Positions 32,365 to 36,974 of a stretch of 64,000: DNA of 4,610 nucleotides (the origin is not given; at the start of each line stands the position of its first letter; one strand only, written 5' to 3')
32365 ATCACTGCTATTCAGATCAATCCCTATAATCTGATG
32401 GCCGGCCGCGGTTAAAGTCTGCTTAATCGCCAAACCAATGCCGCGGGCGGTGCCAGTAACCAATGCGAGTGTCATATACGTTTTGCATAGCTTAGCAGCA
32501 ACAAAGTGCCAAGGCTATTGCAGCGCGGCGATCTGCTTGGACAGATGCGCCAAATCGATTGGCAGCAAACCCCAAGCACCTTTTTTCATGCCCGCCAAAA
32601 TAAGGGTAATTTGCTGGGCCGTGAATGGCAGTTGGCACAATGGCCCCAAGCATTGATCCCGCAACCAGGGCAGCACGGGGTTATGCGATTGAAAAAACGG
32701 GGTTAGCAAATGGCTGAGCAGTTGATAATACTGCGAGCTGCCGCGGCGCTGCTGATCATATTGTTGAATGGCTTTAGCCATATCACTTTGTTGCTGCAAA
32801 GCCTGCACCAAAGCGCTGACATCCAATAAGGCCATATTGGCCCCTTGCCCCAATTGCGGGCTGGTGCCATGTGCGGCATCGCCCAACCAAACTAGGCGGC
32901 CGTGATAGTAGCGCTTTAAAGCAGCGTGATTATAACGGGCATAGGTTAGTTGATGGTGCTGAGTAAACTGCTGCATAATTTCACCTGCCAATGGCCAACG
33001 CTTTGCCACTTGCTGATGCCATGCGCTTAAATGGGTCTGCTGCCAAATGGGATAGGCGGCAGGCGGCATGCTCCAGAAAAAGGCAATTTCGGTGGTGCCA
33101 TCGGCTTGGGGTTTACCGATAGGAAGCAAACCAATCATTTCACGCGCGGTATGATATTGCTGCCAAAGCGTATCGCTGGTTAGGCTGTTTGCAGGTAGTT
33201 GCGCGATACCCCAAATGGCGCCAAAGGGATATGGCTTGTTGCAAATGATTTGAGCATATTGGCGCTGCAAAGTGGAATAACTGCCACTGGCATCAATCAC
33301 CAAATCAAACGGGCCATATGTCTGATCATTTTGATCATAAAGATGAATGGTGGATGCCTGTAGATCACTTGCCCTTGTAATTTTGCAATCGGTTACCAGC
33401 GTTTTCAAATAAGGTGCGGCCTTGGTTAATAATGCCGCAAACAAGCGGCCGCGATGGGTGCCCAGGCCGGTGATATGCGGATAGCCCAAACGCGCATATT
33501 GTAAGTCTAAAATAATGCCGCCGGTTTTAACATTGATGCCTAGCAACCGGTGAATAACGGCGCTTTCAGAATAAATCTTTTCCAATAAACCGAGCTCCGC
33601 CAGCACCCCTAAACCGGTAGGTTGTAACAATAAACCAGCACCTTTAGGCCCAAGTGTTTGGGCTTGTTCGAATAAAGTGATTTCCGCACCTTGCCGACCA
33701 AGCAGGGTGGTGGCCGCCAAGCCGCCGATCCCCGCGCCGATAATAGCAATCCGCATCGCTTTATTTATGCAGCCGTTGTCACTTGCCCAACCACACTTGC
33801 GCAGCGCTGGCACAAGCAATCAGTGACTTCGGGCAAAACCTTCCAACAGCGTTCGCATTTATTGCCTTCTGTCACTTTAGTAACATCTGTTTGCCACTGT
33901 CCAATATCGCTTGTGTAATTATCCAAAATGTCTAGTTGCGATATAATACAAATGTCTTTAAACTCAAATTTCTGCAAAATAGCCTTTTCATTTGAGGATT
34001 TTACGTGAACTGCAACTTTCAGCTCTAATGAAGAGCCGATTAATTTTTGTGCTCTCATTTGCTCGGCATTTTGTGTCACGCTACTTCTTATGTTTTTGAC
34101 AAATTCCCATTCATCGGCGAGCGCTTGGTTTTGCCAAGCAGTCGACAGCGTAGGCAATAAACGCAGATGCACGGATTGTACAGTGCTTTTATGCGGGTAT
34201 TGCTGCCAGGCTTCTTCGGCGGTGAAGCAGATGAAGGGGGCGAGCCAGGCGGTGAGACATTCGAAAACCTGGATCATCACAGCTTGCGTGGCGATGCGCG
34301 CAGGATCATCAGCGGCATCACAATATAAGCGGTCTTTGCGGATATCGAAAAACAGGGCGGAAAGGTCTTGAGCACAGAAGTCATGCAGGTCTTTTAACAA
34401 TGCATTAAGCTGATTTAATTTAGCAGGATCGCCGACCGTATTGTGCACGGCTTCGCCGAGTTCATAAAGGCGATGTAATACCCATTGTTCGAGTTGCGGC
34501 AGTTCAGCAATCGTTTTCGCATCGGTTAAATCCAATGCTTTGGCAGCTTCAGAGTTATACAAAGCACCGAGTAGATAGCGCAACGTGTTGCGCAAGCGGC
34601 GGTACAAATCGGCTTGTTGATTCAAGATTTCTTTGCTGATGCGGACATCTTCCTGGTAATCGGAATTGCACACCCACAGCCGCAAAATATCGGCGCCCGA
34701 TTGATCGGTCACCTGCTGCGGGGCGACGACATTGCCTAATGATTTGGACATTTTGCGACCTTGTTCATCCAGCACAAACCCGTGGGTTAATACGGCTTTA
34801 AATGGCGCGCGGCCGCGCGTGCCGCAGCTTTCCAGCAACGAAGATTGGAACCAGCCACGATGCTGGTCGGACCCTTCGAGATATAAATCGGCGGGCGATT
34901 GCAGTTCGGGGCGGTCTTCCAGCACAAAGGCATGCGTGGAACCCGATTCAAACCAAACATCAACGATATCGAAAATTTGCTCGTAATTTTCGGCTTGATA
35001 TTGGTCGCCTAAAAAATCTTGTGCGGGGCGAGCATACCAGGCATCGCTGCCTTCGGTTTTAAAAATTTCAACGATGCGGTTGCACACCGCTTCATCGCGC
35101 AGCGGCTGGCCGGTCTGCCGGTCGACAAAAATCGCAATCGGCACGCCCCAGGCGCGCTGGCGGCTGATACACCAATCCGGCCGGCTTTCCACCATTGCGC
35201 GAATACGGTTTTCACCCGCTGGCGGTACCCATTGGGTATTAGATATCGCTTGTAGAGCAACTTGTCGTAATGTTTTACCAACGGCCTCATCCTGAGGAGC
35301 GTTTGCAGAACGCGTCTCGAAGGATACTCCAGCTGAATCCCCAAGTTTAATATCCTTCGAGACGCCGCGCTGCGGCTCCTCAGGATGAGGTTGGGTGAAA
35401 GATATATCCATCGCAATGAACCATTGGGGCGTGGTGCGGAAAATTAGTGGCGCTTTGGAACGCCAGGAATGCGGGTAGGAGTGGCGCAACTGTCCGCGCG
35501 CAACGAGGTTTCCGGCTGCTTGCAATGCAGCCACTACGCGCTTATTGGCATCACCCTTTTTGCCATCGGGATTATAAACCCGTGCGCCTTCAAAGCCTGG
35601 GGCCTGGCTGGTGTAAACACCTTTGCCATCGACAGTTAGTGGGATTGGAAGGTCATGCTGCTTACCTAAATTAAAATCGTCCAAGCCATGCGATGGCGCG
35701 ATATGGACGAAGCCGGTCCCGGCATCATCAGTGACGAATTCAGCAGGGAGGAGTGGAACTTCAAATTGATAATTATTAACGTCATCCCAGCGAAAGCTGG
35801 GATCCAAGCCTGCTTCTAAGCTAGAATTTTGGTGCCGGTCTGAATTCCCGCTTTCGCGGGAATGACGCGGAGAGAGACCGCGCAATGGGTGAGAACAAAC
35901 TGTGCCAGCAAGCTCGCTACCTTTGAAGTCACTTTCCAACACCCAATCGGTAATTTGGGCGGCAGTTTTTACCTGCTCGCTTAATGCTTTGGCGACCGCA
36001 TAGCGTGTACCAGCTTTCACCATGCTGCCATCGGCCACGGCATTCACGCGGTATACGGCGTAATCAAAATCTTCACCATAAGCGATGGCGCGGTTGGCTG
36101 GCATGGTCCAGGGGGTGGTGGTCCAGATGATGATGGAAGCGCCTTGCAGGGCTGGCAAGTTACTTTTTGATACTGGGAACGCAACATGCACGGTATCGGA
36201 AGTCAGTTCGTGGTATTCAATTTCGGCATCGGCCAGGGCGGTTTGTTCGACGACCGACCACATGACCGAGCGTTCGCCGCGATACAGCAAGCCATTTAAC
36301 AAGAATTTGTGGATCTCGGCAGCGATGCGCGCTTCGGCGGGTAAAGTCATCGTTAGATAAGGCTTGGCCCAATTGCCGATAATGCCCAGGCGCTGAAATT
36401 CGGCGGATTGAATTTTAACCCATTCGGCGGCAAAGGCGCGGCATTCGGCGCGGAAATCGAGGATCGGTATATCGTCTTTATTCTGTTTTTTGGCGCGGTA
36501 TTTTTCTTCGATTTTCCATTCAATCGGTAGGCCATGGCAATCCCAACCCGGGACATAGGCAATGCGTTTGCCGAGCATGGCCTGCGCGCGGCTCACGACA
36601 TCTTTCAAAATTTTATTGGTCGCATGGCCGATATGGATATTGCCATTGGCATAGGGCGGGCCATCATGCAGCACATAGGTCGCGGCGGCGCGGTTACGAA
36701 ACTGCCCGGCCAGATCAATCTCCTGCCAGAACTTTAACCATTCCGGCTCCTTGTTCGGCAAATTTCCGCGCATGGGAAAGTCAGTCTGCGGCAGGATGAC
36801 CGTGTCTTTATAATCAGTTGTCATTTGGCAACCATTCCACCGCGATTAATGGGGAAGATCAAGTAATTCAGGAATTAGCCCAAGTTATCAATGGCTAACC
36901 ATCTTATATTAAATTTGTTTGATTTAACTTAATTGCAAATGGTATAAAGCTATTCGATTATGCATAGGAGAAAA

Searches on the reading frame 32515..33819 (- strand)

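Call 57: search_protein_families(library=pfam, proteins=[window:32515-33819:-], max_evalue=0.00001)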
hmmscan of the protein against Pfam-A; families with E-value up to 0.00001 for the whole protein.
window:32515-33819:- (434 aa): 2 families
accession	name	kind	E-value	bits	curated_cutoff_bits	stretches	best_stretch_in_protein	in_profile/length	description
PF01494.25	FAD_binding_3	-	3.7e-20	72.9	22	2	269-359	246-339/349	FAD binding domain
PF13450.12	NAD_binding_8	-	6.7e-07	29.9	21.9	1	26-57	1-32/68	NAD(P)-binding Rossmann-like domain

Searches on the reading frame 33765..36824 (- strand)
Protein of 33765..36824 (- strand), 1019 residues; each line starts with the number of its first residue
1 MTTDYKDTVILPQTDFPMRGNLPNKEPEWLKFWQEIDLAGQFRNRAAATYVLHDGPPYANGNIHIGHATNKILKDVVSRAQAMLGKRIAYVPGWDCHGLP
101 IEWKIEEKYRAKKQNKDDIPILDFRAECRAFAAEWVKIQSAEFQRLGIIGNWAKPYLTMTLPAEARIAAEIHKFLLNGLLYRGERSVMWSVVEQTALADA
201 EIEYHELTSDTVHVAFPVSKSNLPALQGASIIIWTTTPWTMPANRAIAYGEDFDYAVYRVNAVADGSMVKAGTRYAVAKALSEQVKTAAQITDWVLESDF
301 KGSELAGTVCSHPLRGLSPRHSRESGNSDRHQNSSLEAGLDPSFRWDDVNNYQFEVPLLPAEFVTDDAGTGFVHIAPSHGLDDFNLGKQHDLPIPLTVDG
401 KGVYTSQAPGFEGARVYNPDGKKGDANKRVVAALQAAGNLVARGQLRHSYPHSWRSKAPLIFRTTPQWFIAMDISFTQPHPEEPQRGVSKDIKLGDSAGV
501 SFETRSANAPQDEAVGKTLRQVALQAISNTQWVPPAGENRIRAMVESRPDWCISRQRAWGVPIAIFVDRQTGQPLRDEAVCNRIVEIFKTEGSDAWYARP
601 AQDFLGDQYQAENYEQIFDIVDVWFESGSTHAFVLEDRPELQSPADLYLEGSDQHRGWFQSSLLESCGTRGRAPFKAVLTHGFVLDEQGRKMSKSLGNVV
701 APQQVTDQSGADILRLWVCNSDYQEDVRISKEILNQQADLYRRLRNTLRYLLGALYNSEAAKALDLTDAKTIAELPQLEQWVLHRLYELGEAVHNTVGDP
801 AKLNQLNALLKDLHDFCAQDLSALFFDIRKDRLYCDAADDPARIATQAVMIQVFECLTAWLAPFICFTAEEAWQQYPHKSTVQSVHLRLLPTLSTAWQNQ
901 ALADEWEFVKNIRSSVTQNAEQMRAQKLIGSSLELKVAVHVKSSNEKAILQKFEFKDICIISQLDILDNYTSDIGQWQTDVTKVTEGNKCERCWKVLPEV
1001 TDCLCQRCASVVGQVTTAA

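Call 5: search_protein_families(library=pfam, proteins=[window:33765-36824:-], max_evalue=0.01)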
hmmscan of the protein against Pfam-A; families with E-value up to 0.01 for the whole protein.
window:33765-36824:- (1019 aa): 6 families
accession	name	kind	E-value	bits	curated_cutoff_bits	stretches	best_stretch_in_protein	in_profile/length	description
PF00133.28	tRNA-synt_1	-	1.3e-126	423.2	22.7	2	517-730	197-414/414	tRNA synthetases class I (I, L, M and V)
PF09334.17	tRNA-synt_1g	-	3.3e-20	72.6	20.1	2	57-202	8-135/391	tRNA synthetases class I (M)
PF08264.19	Anticodon_1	-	6.2e-20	72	25.1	1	780-938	2-147/148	Anticodon-binding domain of tRNA ligase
PF01406.26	tRNA-synt_1e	-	1.9e-09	37.8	27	1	665-736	228-298/301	tRNA synthetases class I (C) catalytic domain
PF01921.24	tRNA-synt_1f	-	9.5e-07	28.5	27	1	680-749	271-340/360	tRNA synthetases class I (K)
PF13603.12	tRNA-synt_1_2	-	0.0051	16.8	25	0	355-402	97-144/185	Leucyl-tRNA synthetase, editing domain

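Call 6: search_protein_families(library=ncbifam, proteins=[window:33765-36824:-], max_evalue=0.01)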
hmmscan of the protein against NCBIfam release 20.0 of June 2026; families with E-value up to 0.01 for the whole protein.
window:33765-36824:- (1019 aa): 19 families
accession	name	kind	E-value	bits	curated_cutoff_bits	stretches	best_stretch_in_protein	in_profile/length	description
TIGR00392.1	ileS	equivalog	4e-245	816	621.4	1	16-938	2-858/861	isoleucine--tRNA ligase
NF040702.1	ileS_w_GNAT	exception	3.1e-235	783.4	1999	3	517-1012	605-1090/1100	isoleucine--tRNA ligase, N-acetyltransferase domain-containing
TIGR00422.1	valS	equivalog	8.1e-118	394.7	612.1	3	518-967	365-784/863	valine--tRNA ligase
NF009687.0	PRK13208.1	equivalog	1.1e-105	354.5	738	2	352-926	249-753/801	valine--tRNA ligase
NF004349.1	PRK05729.1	equivalog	8.7e-96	322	704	2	355-965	247-768/860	valine--tRNA ligase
NF000257.1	MupA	exception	1.1e-79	268.4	1900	3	527-919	412-800/1024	mupirocin-resistant isoleucine--tRNA ligase MupA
NF000258.1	MupB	exception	1.5e-77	261.4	1900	3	538-970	428-858/1033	mupirocin-resistant isoleucine--tRNA ligase MupB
NF000540.1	alt_ValS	exception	3.3e-56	190.7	900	2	517-926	397-794/827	valine--tRNA ligase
NF011492.0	PRK14900.1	equivalog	3.8e-56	190.6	1783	3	528-952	387-782/1044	valine--tRNA ligase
NF008957.0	PRK12300.1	subfamily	6.9e-33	113.7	677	2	676-925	612-825/946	leucine--tRNA ligase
TIGR00395.1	leuS_arch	equivalog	1.5e-28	99.3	648.5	2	676-929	606-816/938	leucine--tRNA ligase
TIGR00396.1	leuS_bact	equivalog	4.2e-28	98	548.4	3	26-203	7-168/843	leucine--tRNA ligase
TIGR00398.1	metG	equivalog_domain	6.4e-27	94.5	336.35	2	675-876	312-501/530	methionine--tRNA ligase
NF008900.0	PRK12267.1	equivalog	1.5e-18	66.7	598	2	674-883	283-483/648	methionine--tRNA ligase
NF001100.0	PRK00133.1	equivalog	1.1e-17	63.9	587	2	55-110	12-67/676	methionine--tRNA ligase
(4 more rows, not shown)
